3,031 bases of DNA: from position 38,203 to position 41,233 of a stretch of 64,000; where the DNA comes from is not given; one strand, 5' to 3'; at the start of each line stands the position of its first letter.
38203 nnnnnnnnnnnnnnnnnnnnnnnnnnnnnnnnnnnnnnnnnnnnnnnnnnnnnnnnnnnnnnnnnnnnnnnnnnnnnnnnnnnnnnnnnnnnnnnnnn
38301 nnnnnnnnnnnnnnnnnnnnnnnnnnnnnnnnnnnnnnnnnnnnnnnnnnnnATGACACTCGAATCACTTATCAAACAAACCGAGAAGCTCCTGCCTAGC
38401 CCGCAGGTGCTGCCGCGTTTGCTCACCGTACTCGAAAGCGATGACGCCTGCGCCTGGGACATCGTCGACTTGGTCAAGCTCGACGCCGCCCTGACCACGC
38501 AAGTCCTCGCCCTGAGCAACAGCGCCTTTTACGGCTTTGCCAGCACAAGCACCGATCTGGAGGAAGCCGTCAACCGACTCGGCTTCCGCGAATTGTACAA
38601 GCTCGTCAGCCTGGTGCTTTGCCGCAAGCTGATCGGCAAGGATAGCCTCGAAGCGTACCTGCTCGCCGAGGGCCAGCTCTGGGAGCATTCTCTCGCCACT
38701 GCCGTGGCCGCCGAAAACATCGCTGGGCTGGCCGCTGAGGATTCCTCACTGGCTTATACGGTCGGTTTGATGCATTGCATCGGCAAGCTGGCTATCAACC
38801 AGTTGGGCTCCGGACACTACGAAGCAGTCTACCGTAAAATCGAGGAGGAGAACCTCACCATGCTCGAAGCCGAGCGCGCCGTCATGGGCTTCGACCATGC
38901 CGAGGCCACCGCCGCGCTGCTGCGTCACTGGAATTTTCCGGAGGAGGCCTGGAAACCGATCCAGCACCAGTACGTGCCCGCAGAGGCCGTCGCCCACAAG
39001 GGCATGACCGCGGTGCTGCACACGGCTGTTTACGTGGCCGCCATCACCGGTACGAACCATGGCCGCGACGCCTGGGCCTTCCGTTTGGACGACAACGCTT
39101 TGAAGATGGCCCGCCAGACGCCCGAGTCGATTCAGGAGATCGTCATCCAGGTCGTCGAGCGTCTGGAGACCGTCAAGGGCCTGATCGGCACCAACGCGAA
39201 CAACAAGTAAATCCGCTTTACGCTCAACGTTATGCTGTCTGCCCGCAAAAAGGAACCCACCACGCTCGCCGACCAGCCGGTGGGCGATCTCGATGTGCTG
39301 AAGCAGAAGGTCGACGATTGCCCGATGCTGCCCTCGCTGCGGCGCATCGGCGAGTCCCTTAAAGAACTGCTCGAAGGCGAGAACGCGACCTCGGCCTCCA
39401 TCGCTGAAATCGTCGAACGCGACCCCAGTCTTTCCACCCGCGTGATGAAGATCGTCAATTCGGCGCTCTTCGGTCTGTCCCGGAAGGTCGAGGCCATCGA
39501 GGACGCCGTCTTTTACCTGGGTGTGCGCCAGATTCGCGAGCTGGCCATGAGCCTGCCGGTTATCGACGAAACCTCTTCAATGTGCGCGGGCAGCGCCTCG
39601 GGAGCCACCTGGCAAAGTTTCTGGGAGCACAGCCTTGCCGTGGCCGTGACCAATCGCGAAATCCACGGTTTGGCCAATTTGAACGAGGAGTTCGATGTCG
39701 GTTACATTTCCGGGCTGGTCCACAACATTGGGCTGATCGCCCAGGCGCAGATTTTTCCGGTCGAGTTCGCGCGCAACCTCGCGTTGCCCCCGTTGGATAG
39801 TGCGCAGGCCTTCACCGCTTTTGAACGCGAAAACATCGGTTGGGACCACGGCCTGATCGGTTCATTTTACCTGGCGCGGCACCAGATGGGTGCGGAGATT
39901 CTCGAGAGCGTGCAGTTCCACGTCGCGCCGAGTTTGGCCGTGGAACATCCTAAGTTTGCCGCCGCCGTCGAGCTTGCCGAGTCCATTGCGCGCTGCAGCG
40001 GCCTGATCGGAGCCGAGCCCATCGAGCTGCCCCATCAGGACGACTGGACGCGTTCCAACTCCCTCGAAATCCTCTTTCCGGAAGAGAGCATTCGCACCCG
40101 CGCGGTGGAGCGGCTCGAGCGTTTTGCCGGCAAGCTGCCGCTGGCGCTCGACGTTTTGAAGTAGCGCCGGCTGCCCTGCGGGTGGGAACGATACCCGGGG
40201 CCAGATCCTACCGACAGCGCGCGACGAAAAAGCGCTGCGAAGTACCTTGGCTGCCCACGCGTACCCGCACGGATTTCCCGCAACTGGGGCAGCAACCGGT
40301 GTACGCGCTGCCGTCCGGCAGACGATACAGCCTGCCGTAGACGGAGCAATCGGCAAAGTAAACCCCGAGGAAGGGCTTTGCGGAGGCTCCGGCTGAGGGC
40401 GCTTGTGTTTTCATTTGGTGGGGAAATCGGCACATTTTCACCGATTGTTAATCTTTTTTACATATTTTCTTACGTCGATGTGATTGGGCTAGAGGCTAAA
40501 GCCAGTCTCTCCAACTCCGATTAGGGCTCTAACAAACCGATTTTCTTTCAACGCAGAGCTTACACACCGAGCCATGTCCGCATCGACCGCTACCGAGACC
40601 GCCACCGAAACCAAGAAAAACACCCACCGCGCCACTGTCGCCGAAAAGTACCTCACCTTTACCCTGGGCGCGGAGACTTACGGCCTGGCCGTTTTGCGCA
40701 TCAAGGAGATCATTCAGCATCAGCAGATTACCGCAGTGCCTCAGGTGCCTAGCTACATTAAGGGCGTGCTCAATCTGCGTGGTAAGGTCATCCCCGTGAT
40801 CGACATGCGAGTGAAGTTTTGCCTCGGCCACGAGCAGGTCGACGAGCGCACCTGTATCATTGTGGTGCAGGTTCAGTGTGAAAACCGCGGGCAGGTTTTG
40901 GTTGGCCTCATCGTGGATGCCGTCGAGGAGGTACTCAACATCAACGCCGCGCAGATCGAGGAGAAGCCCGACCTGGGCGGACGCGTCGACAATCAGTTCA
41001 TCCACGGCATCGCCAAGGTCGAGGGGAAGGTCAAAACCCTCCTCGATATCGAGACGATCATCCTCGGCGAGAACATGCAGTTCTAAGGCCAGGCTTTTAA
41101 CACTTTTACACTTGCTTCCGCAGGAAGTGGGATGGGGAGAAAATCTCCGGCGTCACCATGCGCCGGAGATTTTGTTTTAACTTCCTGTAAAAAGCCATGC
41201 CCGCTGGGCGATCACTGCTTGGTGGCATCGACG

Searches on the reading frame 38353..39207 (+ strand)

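Call 24: search_protein_families(library=pfam, proteins=[window:38353-39207:+])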
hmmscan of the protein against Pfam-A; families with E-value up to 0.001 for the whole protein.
window:38353-39207:+ (285 aa): 2 families
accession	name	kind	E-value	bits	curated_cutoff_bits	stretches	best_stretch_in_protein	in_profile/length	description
PF08668.18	HDOD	-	2.8e-47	161.2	22.9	1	15-208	3-195/196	HDOD domain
PF01966.28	HD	-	7.4e-05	23.5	22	1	110-197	2-73/116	HD domain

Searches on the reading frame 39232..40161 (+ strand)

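Call 24: search_protein_families(library=pfam, proteins=[window:39232-40161:+])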
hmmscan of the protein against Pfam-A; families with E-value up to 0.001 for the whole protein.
window:39232-40161:+ (310 aa): 1 family
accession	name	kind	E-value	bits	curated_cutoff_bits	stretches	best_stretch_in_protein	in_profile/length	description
PF08668.18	HDOD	-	4.8e-38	131.1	22.9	1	33-232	1-195/196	HDOD domain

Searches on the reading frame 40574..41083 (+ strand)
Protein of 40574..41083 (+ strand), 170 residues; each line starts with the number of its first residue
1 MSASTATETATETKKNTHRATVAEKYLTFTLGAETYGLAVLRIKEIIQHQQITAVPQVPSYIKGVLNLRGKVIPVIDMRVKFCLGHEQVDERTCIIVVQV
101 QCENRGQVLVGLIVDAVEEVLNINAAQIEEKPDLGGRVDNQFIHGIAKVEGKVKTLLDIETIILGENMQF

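Call 24: search_protein_families(library=pfam, proteins=[window:40574-41083:+])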
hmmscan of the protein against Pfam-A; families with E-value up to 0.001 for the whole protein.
window:40574-41083:+ (170 aa): 1 family
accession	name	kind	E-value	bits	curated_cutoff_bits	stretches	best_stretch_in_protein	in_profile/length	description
PF01584.24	CheW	-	4.7e-36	123.9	23.5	1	25-163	1-134/138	CheW-like domain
